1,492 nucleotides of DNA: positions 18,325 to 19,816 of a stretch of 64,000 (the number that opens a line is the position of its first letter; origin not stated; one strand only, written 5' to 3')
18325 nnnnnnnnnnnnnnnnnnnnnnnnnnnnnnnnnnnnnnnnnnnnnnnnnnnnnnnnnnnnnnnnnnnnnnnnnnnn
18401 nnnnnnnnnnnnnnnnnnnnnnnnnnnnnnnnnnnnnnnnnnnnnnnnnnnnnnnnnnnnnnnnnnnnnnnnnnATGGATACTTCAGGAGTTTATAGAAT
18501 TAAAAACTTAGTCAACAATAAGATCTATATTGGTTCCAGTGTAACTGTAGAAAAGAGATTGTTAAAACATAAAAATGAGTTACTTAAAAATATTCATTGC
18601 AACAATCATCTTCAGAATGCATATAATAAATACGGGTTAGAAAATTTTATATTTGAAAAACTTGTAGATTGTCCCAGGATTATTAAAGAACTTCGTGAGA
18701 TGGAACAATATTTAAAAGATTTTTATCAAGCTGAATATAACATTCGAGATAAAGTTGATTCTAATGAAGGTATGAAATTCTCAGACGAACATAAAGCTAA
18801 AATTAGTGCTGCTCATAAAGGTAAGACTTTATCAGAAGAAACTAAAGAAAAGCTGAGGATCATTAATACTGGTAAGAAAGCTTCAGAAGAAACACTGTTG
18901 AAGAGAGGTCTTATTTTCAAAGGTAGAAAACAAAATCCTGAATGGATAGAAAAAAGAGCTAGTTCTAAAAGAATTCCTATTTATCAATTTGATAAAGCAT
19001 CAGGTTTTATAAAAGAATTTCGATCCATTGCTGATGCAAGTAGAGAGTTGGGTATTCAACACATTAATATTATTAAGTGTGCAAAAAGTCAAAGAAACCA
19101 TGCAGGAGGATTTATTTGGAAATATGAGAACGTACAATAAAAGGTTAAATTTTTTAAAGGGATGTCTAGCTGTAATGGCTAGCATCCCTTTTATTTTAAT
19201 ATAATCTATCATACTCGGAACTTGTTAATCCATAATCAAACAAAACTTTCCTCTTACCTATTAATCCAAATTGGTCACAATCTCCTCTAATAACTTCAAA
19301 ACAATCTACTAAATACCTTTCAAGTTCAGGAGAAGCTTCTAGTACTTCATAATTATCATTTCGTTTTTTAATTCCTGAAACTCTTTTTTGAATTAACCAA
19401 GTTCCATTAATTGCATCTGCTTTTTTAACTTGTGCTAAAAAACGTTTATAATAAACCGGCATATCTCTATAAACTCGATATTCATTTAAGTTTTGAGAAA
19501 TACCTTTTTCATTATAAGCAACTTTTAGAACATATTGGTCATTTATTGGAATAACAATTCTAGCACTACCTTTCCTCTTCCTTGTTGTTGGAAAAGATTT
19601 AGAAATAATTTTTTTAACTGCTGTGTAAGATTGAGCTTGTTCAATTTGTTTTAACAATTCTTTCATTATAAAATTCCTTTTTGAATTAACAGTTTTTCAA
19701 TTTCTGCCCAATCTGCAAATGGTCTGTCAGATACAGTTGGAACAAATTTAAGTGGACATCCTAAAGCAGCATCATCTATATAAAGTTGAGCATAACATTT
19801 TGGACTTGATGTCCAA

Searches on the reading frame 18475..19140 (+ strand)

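Call 20: search_protein_families(library=phrogs, proteins=[window:18475-19140:+], max_evalue=0.001)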
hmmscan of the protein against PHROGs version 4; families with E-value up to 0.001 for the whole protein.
window:18475-19140:+ (221 aa): 7 families
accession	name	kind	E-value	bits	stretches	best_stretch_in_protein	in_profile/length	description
phrog_314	-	DNA, RNA and nucleotide metabolism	2.3e-33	117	1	2-220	177-390/574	homing endonuclease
phrog_7168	-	DNA, RNA and nucleotide metabolism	4.4e-18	66.7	1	5-150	3-149/284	homing endonuclease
phrog_19446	-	DNA, RNA and nucleotide metabolism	7.6e-10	39.7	1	6-92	4-93/254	homing endonuclease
phrog_20162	-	DNA, RNA and nucleotide metabolism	1.3e-09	39.2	1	150-218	14-82/88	HNH endonuclease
phrog_5123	-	DNA, RNA and nucleotide metabolism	3.1e-09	37.9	1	5-112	3-108/152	homing endonuclease with GIY-YIG motif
phrog_32884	-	unknown function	0.00055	21.3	0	99-134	31-64/71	-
phrog_655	-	DNA, RNA and nucleotide metabolism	0.0009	20.2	1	74-180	123-192/343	homing endonuclease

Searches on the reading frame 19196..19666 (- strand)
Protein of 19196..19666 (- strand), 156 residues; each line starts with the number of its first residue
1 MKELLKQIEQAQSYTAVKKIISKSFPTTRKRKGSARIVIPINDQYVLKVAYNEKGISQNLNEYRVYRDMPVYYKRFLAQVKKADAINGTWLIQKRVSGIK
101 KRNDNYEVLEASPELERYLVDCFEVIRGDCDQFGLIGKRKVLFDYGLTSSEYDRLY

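Call 14: search_protein_families(library=pfam, proteins=[window:19196-19666:-], max_evalue=0.01)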
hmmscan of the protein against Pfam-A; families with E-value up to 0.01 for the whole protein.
window:19196-19666:- (156 aa): 0 families

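Call 17: search_protein_families(library=phrogs, proteins=[window:19196-19666:-], max_evalue=0.001)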
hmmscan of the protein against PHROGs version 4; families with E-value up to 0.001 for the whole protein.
window:19196-19666:- (156 aa): 1 family
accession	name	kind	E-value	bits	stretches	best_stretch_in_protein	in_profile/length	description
phrog_4301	-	unknown function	1.9e-23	84.2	1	4-152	16-173/225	-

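Call 62: search_solved_structures(query=window:19196-19666:-, max_evalue=10, show_alignments=2)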
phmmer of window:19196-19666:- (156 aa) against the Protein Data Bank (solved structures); distinct sequences matched with E-value up to 10: 10.
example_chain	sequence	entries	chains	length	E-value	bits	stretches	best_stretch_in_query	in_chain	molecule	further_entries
3v32_B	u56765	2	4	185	0.027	17.8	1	27-78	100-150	Ribonuclease ZC3H12A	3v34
3v33_A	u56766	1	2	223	0.046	17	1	27-78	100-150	Ribonuclease ZC3H12A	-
5h9v_A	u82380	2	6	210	0.19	15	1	27-79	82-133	Ribonuclease ZC3H12A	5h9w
6sjd_B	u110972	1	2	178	0.42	13.9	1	28-78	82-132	Probable ribonuclease ZC3H12B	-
7ndk_A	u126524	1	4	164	0.83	13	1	26-78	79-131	Probable ribonuclease ZC3H12C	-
7ndi_A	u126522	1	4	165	0.84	12.9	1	26-78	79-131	Probable ribonuclease ZC3H12C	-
7ndh_A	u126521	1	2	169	0.89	12.9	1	26-78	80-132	Probable ribonuclease ZC3H12C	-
9g6k_Ly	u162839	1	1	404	1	12.7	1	28-96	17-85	Large ribosomal subunit protein bL21m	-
7ndj_A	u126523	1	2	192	1.2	12.5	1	26-78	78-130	Probable ribonuclease ZC3H12C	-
9i05_An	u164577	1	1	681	2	11.7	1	20-96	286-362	Large ribosomal subunit protein bL21m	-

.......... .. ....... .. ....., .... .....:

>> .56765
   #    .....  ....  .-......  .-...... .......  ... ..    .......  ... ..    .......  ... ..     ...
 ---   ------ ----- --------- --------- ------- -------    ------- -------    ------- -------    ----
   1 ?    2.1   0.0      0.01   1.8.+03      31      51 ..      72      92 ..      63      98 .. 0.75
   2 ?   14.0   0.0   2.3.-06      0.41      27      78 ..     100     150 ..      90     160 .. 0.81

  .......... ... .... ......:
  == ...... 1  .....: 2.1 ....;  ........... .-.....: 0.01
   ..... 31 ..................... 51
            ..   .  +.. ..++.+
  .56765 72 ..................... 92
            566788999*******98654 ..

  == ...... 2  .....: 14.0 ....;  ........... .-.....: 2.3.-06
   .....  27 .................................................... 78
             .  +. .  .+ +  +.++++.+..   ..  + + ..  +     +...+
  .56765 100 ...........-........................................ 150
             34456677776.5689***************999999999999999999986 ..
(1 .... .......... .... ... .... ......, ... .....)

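Call 63: find_homologous_proteins(query=window:19196-19666:-)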
Query window:19196-19666:- (156 aa): 11 proteins with E <= 0.001 among 31 candidates.
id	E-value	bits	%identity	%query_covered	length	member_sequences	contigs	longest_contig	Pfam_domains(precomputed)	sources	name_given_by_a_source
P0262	1.4e-94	332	97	100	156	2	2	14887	-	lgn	-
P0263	9.4e-59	216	63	100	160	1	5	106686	-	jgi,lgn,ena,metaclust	metaclust:\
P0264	7.4e-55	203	63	100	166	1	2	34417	-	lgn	-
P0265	3.6e-50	188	61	100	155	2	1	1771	-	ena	-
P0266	1.9e-48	182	61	100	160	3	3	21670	-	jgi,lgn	-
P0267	1.2e-47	180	59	100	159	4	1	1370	-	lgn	-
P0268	1.0e-46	177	56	100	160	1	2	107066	-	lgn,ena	-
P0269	3.5e-36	142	50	100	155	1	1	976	-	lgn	-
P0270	4.0e-33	132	42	100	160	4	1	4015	-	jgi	-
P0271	3.9e-31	126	46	100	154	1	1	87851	-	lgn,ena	-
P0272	7.2e-28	115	42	98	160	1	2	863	-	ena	-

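Call 66: find_encoding_contigs(protein=P0263, flank=5000, max_places=1)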
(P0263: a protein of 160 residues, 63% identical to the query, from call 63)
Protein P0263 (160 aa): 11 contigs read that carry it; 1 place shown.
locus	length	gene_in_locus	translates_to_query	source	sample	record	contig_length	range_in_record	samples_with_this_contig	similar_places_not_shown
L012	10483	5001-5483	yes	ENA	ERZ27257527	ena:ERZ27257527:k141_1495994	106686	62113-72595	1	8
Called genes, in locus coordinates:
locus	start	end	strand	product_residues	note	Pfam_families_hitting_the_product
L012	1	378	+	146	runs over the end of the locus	PF00692:dUTPase, PF22769:DCD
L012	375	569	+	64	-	-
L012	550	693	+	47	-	-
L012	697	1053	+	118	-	-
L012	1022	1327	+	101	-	PF18909:dGTP_diPhyd_N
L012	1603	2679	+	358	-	PF01068:DNA_ligase_A_M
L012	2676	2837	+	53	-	-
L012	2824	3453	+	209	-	-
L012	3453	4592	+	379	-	PF00644:PARP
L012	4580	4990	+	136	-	-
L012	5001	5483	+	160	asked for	-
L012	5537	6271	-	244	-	PF05265:DUF723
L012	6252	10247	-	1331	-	-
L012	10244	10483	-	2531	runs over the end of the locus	-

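Call 67: find_encoding_contigs(protein=P0271, flank=5000, max_places=1)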
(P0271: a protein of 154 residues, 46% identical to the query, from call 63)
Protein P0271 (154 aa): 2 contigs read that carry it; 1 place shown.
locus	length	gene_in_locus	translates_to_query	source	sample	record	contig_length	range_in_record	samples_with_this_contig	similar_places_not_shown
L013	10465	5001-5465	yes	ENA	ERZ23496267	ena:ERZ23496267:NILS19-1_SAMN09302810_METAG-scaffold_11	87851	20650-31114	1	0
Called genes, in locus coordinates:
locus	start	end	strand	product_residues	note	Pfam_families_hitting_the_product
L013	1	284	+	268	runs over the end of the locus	PF00156:Pribosyltran (weak)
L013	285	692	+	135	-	-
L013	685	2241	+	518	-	PF04095:NAPRTase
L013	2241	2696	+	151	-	-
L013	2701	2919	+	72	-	-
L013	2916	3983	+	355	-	PF01068:DNA_ligase_A_M, PF14743:DNA_ligase_OB_2 (weak)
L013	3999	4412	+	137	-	-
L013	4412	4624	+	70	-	-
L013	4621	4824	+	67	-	-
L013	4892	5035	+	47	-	-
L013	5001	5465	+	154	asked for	-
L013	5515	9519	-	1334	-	-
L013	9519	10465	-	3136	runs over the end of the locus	PF08719:NADAR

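Call 70: predict_structure(alignment_id=A2)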
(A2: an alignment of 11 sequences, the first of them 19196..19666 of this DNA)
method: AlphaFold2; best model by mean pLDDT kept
length: 156 residues; sequences in the alignment: 11
mean_pLDDT: 89.0   pTM: 0.84
mean pLDDT of the five models: 89.0, 84.6, 83.6, 79.9, 79.1
residues with pLDDT >= 90: 97; 70-90: 47; 50-70: 12; < 50: 0
segments of 3 or more residues with pLDDT < 50: none
pLDDT, mean of each block of 10 residues (from residue 1): 94 94 92 91 95 94 94 93 95 90 60 84 86 89 87 81
secondary structure, 60 per line:
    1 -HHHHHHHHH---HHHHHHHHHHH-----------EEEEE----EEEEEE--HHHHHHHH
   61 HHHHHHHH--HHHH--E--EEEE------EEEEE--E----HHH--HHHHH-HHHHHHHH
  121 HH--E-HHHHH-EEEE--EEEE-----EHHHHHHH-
elements in order: H2-10 H14-24 E36-40 E45-50 H53-68 H71-74 E80-83 E90-94 H107-111 H113-122 H127-131 E133-136 E139-142 H149-155

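Call 75: search_dna_similar(query=window:19196-19666:-, collection=phages, mode=protein, max_evalue=0.001, max_rows=25)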
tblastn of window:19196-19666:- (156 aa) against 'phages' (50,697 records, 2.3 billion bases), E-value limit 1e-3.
Records with a match: 2; places in all: 2; records where one place covers at least 80% of the query: 0.
Best place of each record, by identity: <60% 2.
By first word of the organism name: Xanthomonas 1; Erwinia 1.
By host as written in the record: Xanthomonas vesicatoria 1; Erwinia aphidicola W09_2 1.
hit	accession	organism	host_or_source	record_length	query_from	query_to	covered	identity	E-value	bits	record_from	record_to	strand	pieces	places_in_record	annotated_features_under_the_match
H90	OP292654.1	Xanthomonas phage XbC2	Xanthomonas vesicatoria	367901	32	97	42%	31.0%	2e-4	46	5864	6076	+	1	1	hypothetical protein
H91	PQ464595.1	Erwinia phage Kaldavass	Erwinia aphidicola W09_2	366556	32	96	42%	30.0%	4e-4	45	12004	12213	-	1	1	hypothetical protein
